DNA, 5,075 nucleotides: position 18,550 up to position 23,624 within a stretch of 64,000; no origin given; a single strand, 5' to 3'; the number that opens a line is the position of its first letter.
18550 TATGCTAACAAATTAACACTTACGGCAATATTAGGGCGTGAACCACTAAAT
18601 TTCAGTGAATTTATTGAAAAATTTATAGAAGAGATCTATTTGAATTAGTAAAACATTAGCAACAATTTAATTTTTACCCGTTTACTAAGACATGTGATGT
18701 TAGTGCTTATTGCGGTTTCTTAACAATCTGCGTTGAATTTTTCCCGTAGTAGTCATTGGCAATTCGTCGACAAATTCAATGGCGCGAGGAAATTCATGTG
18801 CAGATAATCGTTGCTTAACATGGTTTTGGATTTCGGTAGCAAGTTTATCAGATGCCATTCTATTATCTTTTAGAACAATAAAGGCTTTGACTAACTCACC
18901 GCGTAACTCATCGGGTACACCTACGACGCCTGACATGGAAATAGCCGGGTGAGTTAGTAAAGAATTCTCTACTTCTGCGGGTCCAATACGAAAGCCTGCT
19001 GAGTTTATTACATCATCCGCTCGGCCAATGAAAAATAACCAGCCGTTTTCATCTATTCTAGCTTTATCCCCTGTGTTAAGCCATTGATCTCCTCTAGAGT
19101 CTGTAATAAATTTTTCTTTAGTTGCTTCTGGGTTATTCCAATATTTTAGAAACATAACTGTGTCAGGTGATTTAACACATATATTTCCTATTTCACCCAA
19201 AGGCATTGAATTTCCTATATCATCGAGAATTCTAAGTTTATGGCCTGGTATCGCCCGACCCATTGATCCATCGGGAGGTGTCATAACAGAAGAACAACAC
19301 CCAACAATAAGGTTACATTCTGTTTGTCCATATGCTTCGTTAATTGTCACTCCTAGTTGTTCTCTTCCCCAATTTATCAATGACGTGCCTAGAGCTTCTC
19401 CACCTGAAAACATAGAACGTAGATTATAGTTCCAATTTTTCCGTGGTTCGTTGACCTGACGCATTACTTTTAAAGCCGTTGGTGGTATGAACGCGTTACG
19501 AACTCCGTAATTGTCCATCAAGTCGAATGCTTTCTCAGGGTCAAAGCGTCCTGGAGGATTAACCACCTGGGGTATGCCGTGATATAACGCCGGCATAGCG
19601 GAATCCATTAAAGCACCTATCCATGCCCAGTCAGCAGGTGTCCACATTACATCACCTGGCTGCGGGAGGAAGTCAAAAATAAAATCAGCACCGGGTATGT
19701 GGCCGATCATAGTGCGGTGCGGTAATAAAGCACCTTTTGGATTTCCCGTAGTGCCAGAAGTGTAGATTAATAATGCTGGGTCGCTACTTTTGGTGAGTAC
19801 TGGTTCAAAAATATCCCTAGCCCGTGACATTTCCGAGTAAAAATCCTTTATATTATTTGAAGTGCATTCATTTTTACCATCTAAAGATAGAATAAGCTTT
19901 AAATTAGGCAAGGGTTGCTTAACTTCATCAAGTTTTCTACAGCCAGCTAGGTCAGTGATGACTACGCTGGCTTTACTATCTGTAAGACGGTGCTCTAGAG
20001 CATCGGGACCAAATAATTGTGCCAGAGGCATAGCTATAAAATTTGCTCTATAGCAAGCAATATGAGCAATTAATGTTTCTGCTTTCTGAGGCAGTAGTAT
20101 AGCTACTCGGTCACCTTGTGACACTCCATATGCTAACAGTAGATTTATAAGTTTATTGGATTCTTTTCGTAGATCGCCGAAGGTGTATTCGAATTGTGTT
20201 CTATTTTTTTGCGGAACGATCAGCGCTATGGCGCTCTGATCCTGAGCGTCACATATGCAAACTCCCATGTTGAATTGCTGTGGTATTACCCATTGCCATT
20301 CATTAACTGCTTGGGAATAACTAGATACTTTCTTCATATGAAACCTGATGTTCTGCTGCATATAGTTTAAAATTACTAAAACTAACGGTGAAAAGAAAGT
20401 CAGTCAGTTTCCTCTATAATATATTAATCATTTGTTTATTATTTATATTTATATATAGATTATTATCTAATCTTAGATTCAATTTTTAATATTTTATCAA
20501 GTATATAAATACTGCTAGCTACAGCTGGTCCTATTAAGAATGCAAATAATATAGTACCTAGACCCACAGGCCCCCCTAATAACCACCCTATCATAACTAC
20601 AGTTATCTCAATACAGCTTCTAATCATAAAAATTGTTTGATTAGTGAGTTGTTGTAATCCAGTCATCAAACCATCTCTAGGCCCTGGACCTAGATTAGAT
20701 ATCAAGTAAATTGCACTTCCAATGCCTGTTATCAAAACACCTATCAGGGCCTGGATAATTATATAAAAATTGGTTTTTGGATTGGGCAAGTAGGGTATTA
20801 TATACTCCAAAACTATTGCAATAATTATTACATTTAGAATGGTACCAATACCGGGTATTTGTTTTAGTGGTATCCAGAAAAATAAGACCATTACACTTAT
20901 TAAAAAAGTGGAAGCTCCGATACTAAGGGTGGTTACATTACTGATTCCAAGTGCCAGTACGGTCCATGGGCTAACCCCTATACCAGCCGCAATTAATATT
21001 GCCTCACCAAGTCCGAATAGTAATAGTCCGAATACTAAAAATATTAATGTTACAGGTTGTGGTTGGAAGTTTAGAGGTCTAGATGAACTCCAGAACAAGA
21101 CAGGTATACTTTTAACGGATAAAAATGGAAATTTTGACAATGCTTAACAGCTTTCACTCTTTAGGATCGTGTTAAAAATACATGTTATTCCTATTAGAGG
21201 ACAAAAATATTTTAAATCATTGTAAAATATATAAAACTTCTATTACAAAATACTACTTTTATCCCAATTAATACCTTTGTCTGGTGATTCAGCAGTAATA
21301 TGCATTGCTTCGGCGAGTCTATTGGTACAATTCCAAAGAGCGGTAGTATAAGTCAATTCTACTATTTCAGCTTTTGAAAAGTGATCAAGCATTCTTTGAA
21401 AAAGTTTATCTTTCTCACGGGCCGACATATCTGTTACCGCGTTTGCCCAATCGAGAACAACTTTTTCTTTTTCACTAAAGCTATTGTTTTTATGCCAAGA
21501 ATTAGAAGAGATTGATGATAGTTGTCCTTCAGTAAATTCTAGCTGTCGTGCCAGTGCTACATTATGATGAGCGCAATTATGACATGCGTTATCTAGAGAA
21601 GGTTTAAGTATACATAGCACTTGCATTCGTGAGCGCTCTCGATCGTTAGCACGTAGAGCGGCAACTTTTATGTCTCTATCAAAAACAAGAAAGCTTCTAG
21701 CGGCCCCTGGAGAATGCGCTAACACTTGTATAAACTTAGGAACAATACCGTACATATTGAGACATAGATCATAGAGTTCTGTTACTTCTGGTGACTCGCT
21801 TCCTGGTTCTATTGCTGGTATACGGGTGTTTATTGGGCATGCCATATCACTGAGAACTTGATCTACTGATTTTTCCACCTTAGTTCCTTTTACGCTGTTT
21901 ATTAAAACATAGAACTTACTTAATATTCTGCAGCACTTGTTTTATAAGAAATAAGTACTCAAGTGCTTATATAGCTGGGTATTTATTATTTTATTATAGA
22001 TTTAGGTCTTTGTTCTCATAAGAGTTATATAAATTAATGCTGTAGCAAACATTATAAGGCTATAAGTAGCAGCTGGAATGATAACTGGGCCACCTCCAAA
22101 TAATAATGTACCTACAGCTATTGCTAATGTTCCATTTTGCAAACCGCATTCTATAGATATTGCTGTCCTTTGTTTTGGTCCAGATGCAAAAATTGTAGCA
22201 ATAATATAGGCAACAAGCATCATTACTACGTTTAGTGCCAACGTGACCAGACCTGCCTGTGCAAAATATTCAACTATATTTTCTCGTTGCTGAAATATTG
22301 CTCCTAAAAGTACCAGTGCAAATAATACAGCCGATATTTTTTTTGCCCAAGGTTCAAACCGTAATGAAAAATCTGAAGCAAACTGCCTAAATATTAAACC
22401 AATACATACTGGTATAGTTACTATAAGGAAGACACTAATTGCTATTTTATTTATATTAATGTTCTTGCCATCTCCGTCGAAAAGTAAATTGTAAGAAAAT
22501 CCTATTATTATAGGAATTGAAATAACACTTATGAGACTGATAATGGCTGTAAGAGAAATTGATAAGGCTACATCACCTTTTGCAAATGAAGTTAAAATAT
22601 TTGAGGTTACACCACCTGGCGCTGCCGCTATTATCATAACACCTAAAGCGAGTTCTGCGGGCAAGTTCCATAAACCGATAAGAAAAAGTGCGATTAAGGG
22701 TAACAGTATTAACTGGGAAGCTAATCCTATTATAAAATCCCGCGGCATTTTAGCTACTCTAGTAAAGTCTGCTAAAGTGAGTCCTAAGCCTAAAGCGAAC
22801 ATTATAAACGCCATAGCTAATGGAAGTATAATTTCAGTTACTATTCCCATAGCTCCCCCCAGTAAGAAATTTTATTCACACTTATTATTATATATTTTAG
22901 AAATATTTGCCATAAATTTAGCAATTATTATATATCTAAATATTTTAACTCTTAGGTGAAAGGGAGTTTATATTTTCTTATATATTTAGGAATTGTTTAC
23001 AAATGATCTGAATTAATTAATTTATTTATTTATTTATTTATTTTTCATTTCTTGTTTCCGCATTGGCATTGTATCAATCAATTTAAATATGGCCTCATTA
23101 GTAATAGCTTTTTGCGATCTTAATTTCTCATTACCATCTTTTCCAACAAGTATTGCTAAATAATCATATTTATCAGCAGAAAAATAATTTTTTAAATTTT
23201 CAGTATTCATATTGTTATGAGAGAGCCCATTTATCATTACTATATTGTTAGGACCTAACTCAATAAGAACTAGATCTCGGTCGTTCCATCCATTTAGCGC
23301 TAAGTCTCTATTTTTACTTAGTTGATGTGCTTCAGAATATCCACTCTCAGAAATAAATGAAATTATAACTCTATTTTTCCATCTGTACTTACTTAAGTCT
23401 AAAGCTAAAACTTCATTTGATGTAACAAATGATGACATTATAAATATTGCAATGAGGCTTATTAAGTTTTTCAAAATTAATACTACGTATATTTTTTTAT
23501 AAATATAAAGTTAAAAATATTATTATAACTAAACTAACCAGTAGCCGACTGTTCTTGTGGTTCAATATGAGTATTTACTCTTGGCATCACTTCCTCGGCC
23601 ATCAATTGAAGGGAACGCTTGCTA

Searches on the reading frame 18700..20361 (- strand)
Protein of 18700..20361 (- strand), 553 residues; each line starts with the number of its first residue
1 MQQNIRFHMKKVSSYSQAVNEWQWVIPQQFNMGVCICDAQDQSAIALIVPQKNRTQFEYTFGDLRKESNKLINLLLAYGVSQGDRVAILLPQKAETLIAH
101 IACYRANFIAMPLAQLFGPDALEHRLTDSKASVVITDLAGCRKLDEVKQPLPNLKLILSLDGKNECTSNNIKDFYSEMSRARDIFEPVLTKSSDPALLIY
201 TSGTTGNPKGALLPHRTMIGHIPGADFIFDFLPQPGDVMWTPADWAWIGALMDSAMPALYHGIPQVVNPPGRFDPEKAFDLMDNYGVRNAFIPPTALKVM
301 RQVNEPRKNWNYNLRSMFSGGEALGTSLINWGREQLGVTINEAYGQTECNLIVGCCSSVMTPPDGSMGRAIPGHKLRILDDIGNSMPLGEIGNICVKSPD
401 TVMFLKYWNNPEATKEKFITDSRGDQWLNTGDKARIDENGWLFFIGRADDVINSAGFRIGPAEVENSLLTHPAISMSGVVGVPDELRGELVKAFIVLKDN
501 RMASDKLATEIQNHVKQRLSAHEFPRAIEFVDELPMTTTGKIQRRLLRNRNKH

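Call 54: search_protein_families(library=ncbifam, proteins=[window:18700-20361:-], max_evalue=1e-10)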
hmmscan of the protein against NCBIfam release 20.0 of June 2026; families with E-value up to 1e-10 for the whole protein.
window:18700-20361:- (553 aa): 100 families (the best 25 are shown)
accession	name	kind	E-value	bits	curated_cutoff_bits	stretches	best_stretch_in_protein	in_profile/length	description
NF003313.0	PRK04319.1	equivalog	8.8e-122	407.2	729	1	13-550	26-560/574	acetate--CoA ligase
NF047394.1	AcylCoAsynMbcS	equivalog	2.1e-105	353.3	850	1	24-552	6-521/525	acyl-CoA synthetase MbcS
NF004837.0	PRK06187.1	subfamily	5.9e-101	338.3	476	1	52-551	31-522/531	long-chain-fatty-acid--CoA ligase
TIGR02188.1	Ac_CoA_lig_AcsA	equivalog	8.4e-80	268.8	724.95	1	10-549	37-603/629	acetate--CoA ligase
NF001208.0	PRK00174.1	subfamily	1.6e-79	267.9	657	1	23-549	70-618/649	acetate--CoA ligase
NF006181.0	PRK08314.1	subfamily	7.6e-74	248.9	705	1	170-552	181-555/563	long-chain-fatty-acid--CoA ligase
NF005702.0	PRK07514.1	subfamily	3.9e-68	230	558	1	54-552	25-501/506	malonyl-CoA synthase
TIGR02262.1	benz_CoA_lig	subfamily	1.9e-67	228.2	375.25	1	56-549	28-507/508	benzoate-CoA ligase family protein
NF005714.0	PRK07529.1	subfamily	3.9e-67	227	632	1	41-550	45-575/640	acyl-CoA synthetase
NF005857.1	PRK07786.1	exception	7.3e-67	226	733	1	59-550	35-511/513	fatty-acid--CoA ligase FadD5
NF006182.0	PRK08316.1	subfamily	7.8e-67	225.9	663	1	57-551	35-517/523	fatty acyl-CoA synthetase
NF052269.1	Staph_lig_FadD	equivalog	2.9e-64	217.2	650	1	41-548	13-490/499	long-chain-fatty-acid--CoA ligase FadD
NF004808.0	PRK06155.1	equivalog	3.9e-64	216.8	722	1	57-550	45-521/542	ATP-dependent acyl-CoA ligase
NF007815.0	PRK10524.1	equivalog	1.1e-63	215.7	955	1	40-548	67-600/629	propionate--CoA ligase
NF005307.0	PRK06839.1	equivalog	2.4e-63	214.5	748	1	58-552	27-494/496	o-succinylbenzoate--CoA ligase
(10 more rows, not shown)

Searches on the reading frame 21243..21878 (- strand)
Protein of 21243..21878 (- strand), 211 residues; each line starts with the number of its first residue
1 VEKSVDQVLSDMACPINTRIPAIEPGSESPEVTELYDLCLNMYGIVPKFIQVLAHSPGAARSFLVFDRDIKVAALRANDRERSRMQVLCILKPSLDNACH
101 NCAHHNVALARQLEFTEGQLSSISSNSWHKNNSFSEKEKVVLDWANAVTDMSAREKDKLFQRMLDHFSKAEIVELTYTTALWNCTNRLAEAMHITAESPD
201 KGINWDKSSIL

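Call 55: search_protein_families(library=ncbifam, proteins=[window:21243-21878:-], max_evalue=0.00001)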
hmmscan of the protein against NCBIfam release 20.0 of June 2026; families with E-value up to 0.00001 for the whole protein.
window:21243-21878:- (211 aa): 2 families
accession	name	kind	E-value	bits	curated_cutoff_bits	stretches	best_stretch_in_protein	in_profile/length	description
TIGR01926.1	peroxid_rel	subfamily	3.2e-13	49.9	81.8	1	29-194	12-173/178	peroxidase-related enzyme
NF053654.1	GroundWater_YciW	equivalog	1.5e-11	44.4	310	1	83-196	62-173/179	YciW-related (seleno)protein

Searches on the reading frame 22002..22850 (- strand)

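Call 10: search_protein_families(library=pfam, proteins=[window:22002-22850:-])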
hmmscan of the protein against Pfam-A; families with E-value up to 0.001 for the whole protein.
window:22002-22850:- (282 aa): 2 families
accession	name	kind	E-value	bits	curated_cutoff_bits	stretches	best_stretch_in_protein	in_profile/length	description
PF01758.21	SBF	-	2e-33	116.1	24.3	1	10-194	1-190/191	Sodium Bile acid symporter family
PF13593.11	SBF_like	-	5.7e-15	55.8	25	1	11-265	35-298/313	SBF-like CPA transporter family (DUF4137)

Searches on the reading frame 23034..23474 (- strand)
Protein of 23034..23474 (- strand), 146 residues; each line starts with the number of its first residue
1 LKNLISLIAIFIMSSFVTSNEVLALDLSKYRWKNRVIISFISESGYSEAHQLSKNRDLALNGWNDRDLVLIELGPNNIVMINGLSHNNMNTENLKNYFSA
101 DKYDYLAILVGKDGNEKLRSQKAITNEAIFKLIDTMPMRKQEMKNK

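Call 10: search_protein_families(library=pfam, proteins=[window:23034-23474:-])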
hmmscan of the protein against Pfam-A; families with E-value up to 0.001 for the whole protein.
window:23034-23474:- (146 aa): 1 family
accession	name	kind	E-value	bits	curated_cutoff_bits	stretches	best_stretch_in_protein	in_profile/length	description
PF13778.12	DUF4174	-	1.1e-21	78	27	1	27-142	2-120/120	Domain of unknown function (DUF4174)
